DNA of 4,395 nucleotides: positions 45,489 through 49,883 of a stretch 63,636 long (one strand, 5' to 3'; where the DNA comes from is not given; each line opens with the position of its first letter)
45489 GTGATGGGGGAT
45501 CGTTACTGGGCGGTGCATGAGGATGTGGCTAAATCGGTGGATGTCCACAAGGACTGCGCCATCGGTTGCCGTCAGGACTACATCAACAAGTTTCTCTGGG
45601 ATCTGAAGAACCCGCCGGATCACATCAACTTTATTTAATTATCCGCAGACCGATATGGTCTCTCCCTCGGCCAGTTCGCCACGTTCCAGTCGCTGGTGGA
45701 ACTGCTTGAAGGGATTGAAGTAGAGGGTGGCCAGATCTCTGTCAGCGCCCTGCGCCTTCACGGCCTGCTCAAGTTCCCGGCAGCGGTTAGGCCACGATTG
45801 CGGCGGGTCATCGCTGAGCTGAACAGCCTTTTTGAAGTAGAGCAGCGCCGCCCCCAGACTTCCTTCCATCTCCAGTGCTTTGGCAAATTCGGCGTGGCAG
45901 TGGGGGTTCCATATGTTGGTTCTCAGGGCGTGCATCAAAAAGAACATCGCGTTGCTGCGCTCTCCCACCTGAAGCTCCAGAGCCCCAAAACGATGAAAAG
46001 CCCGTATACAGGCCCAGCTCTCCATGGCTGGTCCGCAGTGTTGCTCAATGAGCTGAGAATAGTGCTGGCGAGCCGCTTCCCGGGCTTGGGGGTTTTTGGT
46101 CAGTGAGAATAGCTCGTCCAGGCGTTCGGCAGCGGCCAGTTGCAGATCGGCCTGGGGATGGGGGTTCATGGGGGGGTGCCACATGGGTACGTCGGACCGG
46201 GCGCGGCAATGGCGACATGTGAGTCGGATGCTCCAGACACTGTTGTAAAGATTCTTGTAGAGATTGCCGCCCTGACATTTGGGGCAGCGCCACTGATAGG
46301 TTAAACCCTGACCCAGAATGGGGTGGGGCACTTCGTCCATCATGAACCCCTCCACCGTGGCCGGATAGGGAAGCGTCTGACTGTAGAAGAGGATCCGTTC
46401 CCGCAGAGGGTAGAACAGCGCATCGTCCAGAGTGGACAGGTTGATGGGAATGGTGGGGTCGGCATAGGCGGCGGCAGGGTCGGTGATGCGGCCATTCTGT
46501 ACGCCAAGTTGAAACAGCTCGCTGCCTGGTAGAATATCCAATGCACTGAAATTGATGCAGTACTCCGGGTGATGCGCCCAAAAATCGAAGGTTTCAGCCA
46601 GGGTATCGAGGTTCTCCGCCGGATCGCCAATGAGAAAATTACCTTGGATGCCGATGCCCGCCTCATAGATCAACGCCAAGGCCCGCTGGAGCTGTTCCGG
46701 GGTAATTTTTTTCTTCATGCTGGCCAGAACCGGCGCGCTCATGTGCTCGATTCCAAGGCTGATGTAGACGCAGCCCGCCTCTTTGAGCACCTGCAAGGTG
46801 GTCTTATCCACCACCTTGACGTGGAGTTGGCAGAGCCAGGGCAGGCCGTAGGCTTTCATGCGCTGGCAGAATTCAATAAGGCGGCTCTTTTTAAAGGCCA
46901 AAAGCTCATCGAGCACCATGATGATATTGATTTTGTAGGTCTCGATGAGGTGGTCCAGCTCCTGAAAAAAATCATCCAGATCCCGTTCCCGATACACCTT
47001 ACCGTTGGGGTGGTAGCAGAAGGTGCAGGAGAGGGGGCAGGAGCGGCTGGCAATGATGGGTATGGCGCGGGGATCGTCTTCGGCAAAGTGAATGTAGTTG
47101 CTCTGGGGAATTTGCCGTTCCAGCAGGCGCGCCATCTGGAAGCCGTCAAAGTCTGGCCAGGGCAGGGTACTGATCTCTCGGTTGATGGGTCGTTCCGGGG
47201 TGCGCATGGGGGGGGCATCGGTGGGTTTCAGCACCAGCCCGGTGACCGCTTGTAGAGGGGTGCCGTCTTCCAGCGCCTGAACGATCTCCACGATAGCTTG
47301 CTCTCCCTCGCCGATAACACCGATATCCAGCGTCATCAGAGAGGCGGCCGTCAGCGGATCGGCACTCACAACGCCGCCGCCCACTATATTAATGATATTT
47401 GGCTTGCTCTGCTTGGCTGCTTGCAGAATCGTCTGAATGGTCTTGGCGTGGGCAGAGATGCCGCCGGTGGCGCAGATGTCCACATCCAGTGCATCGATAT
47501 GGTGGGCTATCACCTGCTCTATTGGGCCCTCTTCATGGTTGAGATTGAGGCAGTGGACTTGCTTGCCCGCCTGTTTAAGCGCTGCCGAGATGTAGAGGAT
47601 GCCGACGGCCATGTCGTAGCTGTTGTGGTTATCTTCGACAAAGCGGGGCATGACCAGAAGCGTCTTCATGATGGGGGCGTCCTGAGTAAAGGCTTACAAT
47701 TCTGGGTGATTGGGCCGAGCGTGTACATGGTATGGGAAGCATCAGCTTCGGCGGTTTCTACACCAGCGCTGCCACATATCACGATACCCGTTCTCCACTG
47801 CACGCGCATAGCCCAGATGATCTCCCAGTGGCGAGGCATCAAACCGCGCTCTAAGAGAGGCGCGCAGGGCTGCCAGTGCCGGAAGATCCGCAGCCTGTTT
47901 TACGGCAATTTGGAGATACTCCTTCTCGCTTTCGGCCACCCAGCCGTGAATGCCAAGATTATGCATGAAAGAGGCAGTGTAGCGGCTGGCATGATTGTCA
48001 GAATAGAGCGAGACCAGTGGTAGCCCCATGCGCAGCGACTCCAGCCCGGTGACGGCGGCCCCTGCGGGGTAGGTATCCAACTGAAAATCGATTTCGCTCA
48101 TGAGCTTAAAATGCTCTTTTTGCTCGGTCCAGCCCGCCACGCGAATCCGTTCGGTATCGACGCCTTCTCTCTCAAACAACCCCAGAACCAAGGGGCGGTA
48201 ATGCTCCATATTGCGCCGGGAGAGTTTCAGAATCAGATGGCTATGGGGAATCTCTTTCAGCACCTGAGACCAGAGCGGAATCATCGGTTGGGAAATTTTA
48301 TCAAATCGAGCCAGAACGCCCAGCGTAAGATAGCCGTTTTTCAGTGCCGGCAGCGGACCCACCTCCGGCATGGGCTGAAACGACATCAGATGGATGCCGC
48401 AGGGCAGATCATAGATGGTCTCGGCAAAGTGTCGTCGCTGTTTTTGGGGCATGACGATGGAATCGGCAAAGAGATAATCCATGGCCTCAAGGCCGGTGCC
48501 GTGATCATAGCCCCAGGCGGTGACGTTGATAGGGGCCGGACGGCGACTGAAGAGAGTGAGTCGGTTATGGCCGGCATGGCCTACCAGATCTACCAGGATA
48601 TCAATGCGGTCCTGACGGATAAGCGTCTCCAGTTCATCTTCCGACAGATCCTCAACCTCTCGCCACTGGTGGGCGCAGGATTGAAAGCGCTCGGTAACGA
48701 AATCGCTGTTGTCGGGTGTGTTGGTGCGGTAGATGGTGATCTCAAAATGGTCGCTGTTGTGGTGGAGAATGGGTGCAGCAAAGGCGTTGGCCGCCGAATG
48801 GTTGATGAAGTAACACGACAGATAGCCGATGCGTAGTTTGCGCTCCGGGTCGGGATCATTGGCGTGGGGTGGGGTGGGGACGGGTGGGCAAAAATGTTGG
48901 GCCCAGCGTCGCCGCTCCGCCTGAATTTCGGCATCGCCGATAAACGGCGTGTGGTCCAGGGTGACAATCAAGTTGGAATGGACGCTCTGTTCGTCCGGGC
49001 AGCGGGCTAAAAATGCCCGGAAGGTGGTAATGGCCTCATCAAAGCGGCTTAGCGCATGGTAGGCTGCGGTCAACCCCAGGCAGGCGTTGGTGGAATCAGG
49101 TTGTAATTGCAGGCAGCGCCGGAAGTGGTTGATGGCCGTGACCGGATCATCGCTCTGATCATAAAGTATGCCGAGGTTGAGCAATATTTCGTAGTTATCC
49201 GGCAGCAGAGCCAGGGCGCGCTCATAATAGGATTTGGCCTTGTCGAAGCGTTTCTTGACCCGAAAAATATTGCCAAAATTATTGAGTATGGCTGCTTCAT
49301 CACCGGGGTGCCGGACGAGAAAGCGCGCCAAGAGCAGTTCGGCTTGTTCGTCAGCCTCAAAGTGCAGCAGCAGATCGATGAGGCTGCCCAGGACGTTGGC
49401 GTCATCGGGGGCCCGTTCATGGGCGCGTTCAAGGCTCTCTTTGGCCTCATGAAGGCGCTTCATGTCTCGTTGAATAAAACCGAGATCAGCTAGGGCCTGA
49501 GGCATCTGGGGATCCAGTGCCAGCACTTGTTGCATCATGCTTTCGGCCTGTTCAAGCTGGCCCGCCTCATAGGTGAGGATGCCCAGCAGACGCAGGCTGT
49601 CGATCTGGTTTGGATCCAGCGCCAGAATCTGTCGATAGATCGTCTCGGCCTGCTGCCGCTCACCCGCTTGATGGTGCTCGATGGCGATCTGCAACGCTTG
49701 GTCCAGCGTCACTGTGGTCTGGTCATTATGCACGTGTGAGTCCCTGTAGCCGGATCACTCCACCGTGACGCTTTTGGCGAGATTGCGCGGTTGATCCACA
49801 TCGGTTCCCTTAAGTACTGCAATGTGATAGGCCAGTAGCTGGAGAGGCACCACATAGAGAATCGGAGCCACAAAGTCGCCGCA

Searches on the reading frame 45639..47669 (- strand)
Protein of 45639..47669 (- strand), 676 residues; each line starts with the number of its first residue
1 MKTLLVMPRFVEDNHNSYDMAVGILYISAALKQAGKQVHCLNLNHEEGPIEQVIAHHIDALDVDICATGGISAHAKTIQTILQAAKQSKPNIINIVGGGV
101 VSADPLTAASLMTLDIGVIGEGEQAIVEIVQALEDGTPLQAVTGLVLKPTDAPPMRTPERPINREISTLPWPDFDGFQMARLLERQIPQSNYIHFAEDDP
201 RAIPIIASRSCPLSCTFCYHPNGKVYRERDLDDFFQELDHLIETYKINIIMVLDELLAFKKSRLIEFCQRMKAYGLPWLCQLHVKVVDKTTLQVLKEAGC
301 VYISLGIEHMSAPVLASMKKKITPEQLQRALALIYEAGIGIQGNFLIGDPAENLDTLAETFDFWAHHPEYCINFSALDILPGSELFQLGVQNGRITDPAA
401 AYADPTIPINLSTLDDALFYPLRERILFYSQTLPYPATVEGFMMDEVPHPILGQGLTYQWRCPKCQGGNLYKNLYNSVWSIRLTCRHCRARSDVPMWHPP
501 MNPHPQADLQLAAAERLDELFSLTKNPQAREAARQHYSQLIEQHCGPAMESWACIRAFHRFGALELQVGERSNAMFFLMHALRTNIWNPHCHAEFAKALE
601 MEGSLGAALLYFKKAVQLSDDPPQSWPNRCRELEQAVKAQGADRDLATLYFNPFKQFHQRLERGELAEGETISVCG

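Call 7: search_protein_families(library=pfam, proteins=[window:45639-47669:-])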
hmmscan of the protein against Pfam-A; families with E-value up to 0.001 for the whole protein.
window:45639-47669:- (676 aa): 2 families
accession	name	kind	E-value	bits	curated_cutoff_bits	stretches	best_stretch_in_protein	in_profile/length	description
PF04055.27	Radical_SAM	-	4.6e-17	63.1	29.5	1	206-363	2-165/166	Radical SAM superfamily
PF02310.24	B12-binding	-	8.7e-14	51.8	32.1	1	22-129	15-120/121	B12 binding domain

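Call 62: search_protein_families(library=ncbifam, proteins=[window:45639-47669:-], max_evalue=1e-10)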
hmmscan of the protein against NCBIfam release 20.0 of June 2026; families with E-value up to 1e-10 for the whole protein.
window:45639-47669:- (676 aa): 13 families
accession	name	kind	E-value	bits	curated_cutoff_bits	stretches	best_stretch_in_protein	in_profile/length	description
TIGR04479.1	bcpD_PhpK_rSAM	subfamily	1.5e-35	122.6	600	1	18-364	68-406/504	PhpK family radical SAM P-methyltransferase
TIGR03471.1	HpnJ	equivalog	5.7e-35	121.1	577.6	1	71-401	78-399/472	hopanoid biosynthesis associated radical SAM protein HpnJ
NF038361.1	rSAM_Sden_1168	equivalog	4.8e-34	117.8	575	1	22-406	86-490/560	Sden_1168 family B12-binding radical SAM P-methyltransferase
TIGR02026.1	BchE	equivalog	1.9e-31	109.5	481.35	1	22-397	23-395/497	magnesium-protoporphyrin IX monomethyl ester anaerobic oxidative cyclase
TIGR04072.2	rSAM_ladder_B12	equivalog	5.4e-28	97.8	360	1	190-397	168-380/443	lipid biosynthesis B12-binding/radical SAM protein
TIGR03975.1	rSAM_ocin_1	subfamily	2.4e-22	79.2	281.85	1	80-357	146-420/606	RiPP maturation radical SAM C-methyltransferase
NF050148.1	rSAM_ApyD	equivalog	4e-21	75.1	750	1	86-365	98-364/645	RiPP biosynthesis radical SAM protein ApyD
TIGR04014.1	B12_SAM_MJ_0865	equivalog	4.4e-19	68.6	360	1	76-394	55-363/434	methyl-coenzyme M reductase glutamine C-methyltransferase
TIGR04385.1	B12_rSAM_cofa1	equivalog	2.4e-18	66.6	450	1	11-363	10-360/438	B12 lower ligand biosynthesis radical SAM protein BzaD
TIGR04367.1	HpnR_B12_rSAM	equivalog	3.2e-18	65.5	650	1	22-387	23-371/490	hopanoid C-3 methylase HpnR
TIGR04013.1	B12_SAM_MJ_1487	hypoth_equivalog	9.7e-18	64.2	251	1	50-241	31-192/382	TIGR04013 family B12-binding domain/radical SAM domain-containing protein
TIGR04295.1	B12_rSAM_oligo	hypoth_equivalog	1.9e-17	63.1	400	1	94-330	104-326/422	TIGR04295 family B12-binding domain-containing radical SAM protein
NF033070.1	rSAM_AprD4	equivalog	3.5e-16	59.1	500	1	198-401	192-402/456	AprD4 family radical SAM diol-dehydratase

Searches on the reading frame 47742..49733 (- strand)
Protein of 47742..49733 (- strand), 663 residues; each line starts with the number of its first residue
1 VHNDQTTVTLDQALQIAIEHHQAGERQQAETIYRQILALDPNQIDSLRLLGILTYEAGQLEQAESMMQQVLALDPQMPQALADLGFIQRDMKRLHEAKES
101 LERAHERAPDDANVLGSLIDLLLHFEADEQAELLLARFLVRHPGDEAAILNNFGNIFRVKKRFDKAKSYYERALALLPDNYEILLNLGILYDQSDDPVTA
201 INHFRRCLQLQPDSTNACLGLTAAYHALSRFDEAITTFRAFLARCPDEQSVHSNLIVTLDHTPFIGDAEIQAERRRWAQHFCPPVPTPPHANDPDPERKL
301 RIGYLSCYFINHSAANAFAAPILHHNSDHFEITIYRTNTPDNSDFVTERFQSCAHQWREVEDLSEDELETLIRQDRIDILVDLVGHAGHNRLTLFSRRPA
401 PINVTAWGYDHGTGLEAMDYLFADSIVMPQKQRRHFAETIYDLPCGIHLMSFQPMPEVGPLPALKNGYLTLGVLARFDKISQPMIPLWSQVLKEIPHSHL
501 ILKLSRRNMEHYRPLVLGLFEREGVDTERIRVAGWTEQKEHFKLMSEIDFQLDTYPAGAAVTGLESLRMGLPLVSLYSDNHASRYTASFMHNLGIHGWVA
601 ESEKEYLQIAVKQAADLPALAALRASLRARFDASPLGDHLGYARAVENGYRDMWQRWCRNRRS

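Call 7: search_protein_families(library=pfam, proteins=[window:47742-49733:-])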
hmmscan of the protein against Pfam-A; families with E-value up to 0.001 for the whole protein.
window:47742-49733:- (663 aa): 22 families
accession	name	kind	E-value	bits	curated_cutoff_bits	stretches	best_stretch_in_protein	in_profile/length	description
PF13844.12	Glyco_transf_41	-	3.1e-37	128.5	25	2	296-441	77-222/543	Glycosyl transferase family 41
PF07719.23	TPR_2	-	1.4e-26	90.8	27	1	147-180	1-34/34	Tetratricopeptide repeat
PF14559.12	TPR_19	-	2e-25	89.3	25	4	22-79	3-60/68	Tetratricopeptide repeat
PF00515.34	TPR_1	-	1.2e-24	85.4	27.8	2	147-180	1-34/34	Tetratricopeptide repeat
PF13428.12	TPR_14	-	3e-22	77.3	23.5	0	158-189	12-43/44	Tetratricopeptide repeat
PF13181.12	TPR_8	-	5.6e-21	73.3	25.7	0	148-179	2-33/34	Tetratricopeptide repeat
PF13424.12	TPR_12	-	8.2e-20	71.2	30.1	2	145-211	1-75/77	Tetratricopeptide repeat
PF13371.12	TPR_9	-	2.2e-18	66.4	35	3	155-216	3-64/73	Tetratricopeptide repeat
PF13176.12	TPR_7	-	2.1e-17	62.1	27.9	0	217-250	1-34/36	Tetratricopeptide repeat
PF23914.1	TPR_CcmH_CycH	-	4.4e-16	59.5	42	3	84-180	56-154/158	Cytochrome c-type biogenesis protein H TPR domain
PF13431.12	TPR_17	-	1.4e-15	56.6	24.4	1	169-201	1-33/34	Tetratricopeptide repeat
PF13432.12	TPR_16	-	1.8e-15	57.5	32.7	1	159-214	9-64/65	Tetratricopeptide repeat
PF13414.12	TPR_11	-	4.1e-14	52.4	26.8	1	154-191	1-38/42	TPR repeat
PF13174.12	TPR_6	-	1.5e-13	50.8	26.3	0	184-214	3-33/33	Tetratricopeptide repeat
PF12895.13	ANAPC3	-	1.2e-08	35.5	27.2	1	161-239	3-80/82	Anaphase-promoting complex, cyclosome, subunit 3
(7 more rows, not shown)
